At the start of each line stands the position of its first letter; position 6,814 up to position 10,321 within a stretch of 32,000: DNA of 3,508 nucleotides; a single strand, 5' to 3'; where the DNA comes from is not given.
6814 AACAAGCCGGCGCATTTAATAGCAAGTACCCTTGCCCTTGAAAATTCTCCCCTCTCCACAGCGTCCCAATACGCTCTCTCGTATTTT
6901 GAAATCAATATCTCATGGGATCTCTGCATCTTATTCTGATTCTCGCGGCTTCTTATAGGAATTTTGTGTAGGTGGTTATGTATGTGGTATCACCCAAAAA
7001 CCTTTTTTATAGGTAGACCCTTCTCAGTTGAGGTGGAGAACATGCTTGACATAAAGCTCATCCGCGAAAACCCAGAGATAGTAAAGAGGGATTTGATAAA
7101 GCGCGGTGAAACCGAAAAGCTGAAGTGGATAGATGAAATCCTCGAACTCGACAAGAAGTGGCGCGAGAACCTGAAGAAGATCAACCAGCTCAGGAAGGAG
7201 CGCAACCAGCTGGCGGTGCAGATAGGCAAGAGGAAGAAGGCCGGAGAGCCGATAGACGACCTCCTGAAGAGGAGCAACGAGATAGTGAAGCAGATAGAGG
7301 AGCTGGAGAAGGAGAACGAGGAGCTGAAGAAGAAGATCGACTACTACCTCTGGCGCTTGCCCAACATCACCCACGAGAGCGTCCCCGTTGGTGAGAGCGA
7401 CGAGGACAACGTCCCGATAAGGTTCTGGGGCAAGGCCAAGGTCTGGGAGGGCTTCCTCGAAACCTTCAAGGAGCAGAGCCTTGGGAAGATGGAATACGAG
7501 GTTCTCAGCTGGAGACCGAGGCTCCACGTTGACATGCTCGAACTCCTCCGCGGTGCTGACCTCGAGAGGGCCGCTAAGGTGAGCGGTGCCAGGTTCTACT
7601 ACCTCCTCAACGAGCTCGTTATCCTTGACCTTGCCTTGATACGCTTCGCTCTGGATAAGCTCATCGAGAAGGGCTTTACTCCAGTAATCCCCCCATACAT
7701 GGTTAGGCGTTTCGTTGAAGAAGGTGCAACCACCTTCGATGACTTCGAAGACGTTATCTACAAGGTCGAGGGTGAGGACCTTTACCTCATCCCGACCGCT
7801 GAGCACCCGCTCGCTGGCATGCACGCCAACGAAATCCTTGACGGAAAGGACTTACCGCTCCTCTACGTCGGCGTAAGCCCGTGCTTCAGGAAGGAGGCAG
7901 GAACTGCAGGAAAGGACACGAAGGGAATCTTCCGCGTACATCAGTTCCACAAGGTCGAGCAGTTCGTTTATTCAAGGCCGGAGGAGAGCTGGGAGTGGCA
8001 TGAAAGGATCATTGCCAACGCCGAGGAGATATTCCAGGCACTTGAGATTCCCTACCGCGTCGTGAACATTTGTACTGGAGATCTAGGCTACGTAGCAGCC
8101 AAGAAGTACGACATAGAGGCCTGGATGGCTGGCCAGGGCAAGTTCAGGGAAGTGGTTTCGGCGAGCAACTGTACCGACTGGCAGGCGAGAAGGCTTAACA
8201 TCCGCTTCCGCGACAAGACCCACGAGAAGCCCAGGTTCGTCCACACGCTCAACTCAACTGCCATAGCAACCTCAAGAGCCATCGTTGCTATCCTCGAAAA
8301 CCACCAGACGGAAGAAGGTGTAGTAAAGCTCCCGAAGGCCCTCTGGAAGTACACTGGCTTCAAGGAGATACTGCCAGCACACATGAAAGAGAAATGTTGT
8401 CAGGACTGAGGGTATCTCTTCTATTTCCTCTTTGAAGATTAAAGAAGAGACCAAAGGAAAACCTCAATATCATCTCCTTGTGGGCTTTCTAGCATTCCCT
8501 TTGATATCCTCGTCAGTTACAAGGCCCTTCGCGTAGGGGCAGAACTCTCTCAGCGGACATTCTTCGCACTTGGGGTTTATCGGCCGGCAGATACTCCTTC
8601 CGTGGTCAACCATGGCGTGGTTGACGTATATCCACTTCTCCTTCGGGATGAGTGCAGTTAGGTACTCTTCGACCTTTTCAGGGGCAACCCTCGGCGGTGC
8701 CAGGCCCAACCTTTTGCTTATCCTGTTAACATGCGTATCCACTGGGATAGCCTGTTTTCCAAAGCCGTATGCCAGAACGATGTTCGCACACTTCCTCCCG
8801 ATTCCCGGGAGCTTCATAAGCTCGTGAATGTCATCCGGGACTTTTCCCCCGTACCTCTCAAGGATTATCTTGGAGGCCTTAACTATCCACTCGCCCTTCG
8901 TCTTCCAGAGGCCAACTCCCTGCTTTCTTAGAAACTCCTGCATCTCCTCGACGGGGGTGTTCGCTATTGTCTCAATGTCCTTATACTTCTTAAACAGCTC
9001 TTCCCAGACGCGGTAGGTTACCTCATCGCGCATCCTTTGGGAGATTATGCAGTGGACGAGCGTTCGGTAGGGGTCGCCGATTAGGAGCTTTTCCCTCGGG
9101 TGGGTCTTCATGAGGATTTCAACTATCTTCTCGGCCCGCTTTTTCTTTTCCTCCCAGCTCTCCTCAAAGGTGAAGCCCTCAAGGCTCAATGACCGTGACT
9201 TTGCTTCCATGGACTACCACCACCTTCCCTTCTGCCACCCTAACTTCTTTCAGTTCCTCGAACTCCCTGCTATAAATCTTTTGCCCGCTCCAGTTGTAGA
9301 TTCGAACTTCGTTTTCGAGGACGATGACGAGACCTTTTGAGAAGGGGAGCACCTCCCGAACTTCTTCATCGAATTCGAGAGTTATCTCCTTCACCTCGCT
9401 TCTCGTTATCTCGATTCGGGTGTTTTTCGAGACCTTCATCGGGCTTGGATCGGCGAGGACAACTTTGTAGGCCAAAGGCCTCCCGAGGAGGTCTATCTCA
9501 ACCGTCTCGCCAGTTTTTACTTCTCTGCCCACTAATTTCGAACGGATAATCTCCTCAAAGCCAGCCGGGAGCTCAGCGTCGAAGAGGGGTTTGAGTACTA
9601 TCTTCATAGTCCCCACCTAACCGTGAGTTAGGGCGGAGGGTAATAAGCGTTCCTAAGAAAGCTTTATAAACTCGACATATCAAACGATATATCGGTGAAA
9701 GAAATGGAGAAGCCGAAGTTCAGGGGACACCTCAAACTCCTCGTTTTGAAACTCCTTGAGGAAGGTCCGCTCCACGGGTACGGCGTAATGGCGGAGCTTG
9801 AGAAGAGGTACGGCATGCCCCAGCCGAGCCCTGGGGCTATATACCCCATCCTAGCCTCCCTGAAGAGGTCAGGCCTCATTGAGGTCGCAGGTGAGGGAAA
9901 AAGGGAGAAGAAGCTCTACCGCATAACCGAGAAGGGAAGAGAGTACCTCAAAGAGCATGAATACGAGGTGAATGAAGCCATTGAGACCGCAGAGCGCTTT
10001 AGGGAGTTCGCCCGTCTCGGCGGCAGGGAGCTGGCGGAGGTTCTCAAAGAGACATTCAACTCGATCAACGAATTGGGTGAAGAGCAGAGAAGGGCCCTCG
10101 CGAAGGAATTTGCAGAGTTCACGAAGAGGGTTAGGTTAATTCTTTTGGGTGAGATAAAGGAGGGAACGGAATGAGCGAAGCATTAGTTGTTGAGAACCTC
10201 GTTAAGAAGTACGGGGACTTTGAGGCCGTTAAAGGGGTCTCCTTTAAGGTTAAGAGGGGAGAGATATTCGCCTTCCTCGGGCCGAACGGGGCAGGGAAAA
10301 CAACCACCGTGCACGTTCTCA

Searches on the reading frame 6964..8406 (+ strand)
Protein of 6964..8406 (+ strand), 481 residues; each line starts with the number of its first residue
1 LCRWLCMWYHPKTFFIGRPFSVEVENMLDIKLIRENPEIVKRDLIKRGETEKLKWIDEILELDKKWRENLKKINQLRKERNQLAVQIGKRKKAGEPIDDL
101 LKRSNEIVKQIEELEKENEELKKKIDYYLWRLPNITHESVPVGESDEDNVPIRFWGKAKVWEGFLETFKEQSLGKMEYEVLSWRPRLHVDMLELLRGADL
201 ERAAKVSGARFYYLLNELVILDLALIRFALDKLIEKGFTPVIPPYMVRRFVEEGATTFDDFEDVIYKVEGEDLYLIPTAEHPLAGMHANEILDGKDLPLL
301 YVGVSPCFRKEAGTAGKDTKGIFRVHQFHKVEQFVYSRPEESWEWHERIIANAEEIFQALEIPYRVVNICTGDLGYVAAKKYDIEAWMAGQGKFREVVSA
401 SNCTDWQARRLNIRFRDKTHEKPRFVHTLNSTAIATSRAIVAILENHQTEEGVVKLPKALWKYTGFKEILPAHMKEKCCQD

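Call 58: search_protein_families(library=pfam, proteins=[window:6964-8406:+], max_evalue=0.00001)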
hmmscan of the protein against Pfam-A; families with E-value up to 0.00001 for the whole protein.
window:6964-8406:+ (481 aa): 2 families
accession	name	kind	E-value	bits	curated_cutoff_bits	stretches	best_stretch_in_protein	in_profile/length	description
PF00587.30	tRNA-synt_2b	-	7.7e-45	153.6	29.3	1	268-447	3-179/179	tRNA synthetase class II core domain (G, H, P, S and T)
PF02403.27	Seryl_tRNA_N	-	9.4e-28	97.1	28.2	1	27-135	1-107/108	Seryl-tRNA synthetase N-terminal domain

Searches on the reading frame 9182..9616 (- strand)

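Call 34: search_protein_families(library=pfam, proteins=[window:9182-9616:-], max_evalue=0.01)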
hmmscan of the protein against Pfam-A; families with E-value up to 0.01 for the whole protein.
window:9182-9616:- (145 aa): 3 families
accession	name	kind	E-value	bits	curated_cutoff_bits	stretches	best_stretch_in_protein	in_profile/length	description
PF20986.2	DUF6849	-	1.3e-13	51.2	27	1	79-143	1-67/69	Domain of unknown function (DUF6849)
PF02933.23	CDC48_2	-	3.9e-11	42.9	22.4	1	17-76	3-63/64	Cell division protein 48 (CDC48), domain 2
PF18975.6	DUF5711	-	0.00036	20.3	26.3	1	74-143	228-303/344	Family of unknown function (DUF5711)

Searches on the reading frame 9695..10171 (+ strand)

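Call 34: search_protein_families(library=pfam, proteins=[window:9695-10171:+], max_evalue=0.01)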
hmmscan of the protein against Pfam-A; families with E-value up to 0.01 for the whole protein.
window:9695-10171:+ (159 aa): 4 families
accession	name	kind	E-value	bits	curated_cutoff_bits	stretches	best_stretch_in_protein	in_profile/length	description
PF03551.20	PadR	-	2.3e-19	69.6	27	1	17-87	1-75/75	Transcriptional regulator PadR-like family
PF14277.12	DUF4364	-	0.00036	20.8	26.9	1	52-97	39-82/162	Domain of unknown function (DUF4364)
PF14947.12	HTH_45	-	0.0044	17.4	25.5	1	53-88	40-69/77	Winged helix-turn-helix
PF13601.12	HTH_34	-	0.0063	17.1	27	0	46-94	28-78/80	Winged helix DNA-binding domain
